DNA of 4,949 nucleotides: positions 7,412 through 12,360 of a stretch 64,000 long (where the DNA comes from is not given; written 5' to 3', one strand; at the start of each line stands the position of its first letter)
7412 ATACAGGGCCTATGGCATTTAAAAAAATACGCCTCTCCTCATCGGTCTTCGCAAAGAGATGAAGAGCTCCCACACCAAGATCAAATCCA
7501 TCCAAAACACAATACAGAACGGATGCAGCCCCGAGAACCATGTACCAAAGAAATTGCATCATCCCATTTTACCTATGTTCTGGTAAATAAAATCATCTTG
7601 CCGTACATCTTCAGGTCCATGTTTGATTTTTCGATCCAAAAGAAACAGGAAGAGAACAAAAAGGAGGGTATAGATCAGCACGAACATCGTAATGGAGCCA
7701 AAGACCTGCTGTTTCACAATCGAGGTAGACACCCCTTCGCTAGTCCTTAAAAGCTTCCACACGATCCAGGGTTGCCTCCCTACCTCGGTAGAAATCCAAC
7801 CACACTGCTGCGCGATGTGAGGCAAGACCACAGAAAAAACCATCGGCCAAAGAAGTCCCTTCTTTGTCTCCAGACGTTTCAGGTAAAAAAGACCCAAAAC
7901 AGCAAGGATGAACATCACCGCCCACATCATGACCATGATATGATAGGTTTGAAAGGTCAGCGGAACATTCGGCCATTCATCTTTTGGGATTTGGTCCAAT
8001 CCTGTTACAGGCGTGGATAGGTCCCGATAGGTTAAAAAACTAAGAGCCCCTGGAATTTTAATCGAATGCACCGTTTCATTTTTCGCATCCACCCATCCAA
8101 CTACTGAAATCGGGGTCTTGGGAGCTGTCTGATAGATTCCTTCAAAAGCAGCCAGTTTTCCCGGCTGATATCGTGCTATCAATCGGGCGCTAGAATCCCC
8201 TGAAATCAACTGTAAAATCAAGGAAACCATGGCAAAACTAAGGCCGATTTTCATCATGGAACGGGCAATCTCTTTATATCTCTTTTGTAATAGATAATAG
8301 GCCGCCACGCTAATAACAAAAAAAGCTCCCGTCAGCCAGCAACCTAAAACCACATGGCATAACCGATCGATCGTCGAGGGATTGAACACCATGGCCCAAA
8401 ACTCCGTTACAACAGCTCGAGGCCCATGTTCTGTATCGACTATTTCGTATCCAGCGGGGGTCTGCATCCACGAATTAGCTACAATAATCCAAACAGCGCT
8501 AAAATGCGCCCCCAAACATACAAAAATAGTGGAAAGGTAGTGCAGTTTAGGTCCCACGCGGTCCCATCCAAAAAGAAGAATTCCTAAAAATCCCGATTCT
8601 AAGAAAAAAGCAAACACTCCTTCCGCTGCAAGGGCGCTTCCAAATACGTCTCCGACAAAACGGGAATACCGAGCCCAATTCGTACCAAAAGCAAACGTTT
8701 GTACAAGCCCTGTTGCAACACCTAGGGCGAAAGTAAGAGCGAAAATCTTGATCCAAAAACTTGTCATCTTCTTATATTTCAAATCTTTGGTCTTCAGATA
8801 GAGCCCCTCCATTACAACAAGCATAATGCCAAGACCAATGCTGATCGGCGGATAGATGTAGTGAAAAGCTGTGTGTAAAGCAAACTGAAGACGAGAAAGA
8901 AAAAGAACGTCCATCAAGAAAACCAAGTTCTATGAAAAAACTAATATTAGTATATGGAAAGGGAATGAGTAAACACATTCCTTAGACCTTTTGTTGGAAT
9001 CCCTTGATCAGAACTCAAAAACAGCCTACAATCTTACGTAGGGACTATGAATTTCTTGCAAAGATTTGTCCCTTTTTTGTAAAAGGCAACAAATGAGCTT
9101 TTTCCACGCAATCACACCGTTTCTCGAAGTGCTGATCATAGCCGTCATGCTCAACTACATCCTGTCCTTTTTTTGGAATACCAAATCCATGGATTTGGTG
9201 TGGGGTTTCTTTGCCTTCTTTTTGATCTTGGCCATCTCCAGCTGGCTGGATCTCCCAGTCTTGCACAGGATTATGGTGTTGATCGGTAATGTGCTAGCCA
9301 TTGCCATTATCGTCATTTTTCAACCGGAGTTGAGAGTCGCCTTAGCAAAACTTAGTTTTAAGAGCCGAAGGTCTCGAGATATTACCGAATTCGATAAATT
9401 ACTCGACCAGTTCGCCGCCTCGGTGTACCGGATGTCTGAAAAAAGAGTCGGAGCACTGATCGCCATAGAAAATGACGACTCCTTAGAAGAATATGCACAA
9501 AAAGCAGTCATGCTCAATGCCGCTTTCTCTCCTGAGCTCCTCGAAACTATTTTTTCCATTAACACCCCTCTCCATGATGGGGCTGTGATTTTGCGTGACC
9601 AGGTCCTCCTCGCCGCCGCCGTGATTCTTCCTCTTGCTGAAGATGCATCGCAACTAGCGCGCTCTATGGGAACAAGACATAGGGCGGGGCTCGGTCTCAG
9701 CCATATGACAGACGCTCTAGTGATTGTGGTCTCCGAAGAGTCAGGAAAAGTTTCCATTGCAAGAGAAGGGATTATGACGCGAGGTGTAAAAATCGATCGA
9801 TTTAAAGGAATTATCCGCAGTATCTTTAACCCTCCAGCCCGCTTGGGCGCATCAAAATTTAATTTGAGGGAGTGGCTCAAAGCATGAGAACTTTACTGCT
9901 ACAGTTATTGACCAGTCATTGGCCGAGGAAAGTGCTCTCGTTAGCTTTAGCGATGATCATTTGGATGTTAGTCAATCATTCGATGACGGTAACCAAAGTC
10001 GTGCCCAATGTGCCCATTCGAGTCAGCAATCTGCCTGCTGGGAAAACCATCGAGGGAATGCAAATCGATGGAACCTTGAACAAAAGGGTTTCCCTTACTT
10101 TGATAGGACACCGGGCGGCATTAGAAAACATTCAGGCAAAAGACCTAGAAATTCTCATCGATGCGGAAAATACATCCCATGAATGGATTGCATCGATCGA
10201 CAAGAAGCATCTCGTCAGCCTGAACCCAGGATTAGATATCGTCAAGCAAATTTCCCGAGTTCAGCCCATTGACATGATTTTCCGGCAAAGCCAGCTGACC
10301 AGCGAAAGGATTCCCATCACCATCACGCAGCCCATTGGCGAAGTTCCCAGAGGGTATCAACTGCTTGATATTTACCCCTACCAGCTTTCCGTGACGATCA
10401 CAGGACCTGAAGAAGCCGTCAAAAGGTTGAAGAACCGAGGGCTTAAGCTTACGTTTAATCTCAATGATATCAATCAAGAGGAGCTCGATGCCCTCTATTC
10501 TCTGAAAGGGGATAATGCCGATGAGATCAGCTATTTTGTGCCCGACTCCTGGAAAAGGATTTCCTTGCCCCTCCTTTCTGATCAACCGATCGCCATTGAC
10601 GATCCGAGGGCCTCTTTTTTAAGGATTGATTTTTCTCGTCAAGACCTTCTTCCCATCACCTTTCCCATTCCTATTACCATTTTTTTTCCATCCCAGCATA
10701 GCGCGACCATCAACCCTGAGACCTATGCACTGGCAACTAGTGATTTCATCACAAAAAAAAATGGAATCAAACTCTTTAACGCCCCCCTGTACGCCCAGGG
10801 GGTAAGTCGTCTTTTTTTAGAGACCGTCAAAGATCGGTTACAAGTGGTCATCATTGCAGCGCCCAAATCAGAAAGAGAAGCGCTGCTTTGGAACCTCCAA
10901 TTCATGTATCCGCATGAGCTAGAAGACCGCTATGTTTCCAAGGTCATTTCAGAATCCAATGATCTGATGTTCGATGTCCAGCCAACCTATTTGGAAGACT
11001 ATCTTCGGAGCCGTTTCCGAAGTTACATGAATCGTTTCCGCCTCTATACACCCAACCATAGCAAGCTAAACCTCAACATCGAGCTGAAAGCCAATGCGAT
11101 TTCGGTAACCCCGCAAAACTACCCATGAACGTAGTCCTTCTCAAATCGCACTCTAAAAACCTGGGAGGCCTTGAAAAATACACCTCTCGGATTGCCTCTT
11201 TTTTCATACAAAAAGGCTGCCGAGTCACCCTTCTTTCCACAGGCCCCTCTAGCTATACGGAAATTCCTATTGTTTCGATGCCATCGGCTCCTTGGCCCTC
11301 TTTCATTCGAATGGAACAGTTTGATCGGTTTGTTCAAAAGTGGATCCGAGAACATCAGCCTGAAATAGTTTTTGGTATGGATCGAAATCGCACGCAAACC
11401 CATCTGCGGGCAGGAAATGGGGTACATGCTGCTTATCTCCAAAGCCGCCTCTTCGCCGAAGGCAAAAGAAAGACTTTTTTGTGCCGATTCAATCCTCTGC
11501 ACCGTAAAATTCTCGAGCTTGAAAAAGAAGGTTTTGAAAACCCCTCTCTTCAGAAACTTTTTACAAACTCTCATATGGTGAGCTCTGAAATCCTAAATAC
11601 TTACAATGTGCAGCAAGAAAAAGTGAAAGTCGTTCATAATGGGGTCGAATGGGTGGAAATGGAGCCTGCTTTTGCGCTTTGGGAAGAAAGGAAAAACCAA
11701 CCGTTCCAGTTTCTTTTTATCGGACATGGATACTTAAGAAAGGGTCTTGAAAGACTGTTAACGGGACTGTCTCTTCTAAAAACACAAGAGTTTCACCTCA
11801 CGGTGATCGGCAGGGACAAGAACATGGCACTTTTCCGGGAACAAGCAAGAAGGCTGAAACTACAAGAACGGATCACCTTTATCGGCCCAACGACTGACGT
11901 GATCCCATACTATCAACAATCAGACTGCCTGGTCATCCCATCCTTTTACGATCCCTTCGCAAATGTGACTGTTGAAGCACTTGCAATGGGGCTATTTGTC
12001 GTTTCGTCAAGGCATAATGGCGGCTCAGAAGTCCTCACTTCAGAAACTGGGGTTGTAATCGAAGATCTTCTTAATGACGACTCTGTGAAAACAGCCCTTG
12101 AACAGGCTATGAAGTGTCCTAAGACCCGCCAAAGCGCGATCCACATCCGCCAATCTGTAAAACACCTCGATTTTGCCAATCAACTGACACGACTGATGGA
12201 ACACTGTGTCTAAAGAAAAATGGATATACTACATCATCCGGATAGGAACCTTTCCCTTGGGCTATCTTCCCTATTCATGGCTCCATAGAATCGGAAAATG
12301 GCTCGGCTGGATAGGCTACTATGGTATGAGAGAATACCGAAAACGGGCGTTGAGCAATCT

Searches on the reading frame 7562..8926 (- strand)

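Call 48: search_protein_families(library=ncbifam, proteins=[window:7562-8926:-], max_evalue=0.00001)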
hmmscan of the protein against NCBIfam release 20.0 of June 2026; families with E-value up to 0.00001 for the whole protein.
window:7562-8926:- (455 aa): 2 families
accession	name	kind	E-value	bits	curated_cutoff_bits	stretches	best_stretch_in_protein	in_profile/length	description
NF011609.0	PRK15035.1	equivalog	1e-93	315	1025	2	5-320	2-317/514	cytochrome bd-II oxidase subunit 1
NF011677.0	PRK15097.1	equivalog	4e-92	309.6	968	2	5-313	2-310/522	cytochrome ubiquinol oxidase subunit I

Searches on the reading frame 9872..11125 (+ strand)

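Call 48: search_protein_families(library=ncbifam, proteins=[window:9872-11125:+], max_evalue=0.00001)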
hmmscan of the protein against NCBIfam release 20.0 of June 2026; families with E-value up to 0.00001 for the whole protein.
window:9872-11125:+ (418 aa): 0 families

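Call 79: search_protein_families(library=pfam, proteins=[window:9872-11125:+], max_evalue=0.001)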
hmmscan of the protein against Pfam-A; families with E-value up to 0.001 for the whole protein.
window:9872-11125:+ (418 aa): 1 family
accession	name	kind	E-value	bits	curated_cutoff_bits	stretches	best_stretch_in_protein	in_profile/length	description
PF07949.17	YbbR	-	1.6e-09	38.4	22.3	1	148-202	2-55/81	YbbR-like protein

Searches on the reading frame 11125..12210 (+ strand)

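Call 48: search_protein_families(library=ncbifam, proteins=[window:11125-12210:+], max_evalue=0.00001)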
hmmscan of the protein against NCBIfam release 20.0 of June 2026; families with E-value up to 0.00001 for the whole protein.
window:11125-12210:+ (362 aa): 21 families
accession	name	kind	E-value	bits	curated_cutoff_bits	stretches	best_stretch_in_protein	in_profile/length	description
NF046085.1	XrtY_assoc_Gly1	equivalog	6.9e-19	68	400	1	147-351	166-369/387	XrtY-associated glycosyltransferase XYAG1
NF050063.1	ProtGlycPglJ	equivalog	7.8e-16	58.2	500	1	145-338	148-339/363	N-acetylgalactosamine-N,N'-diacetylbacillosaminyl-diphospho-undecaprenol 4-alpha-N-acetylgalactosaminyltransferase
NF007396.0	PRK09922.1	equivalog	1.1e-14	54.2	385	1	157-307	150-302/361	lipopolysaccharide 1,6-galactosyltransferase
TIGR03088.1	stp2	hypoth_equivalog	6.4e-14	51.8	409.05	1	139-336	134-343/374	TIGR03088 family PEP-CTERM/XrtA system glycosyltransferase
TIGR02149.1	glgA_Coryne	subfamily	7.4e-14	51.7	302.4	1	144-326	147-346/391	glycogen synthase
NF041876.1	EPS_EpsE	equivalog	1e-11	44.7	400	1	162-336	183-366/389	exopolysaccharide biosynthesis GT4 family glycosyltransferase EpsE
TIGR03999.1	thiol_BshA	equivalog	1.6e-10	40.5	273.7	1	219-329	226-333/375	N-acetyl-alpha-D-glucosaminyl L-malate synthase BshA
TIGR03449.1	mycothiol_MshA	equivalog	2.8e-10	39.7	462.5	1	144-336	167-374/406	D-inositol-3-phosphate glycosyltransferase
TIGR04157.1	glyco_rSAM_CFB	subfamily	6.4e-10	38.6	400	1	149-309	177-344/406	TIGR04157 family glycosyltransferase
NF038295.1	EPS_HpsP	equivalog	2.3e-08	33.4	550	1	155-337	167-358/388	hormogonium polysaccharide biosynthesis glycosyltransferase HpsP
NF012028.0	PRK15484.1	subfamily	3.7e-08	32.9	618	1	238-345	249-358/380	lipopolysaccharide N-acetylglucosaminyltransferase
TIGR04063.1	stp3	hypoth_equivalog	3.7e-08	32.7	442.05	1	161-335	176-364/397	TIGR04063 family PEP-CTERM/XrtA system glycosyltransferase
TIGR04047.1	MSMEG_0565_glyc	hypoth_equivalog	1.4e-07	31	259.85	1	146-344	143-354/373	MSMEG_0565 family glycosyltransferase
NF011726.0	PRK15179.1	equivalog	1.4e-07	30.2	733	1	227-323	553-651/694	Vi polysaccharide biosynthesis protein TviE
NF012034.0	PRK15490.1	equivalog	1.8e-07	30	813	1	228-330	435-533/578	Vi polysaccharide biosynthesis glycosyltransferase TviE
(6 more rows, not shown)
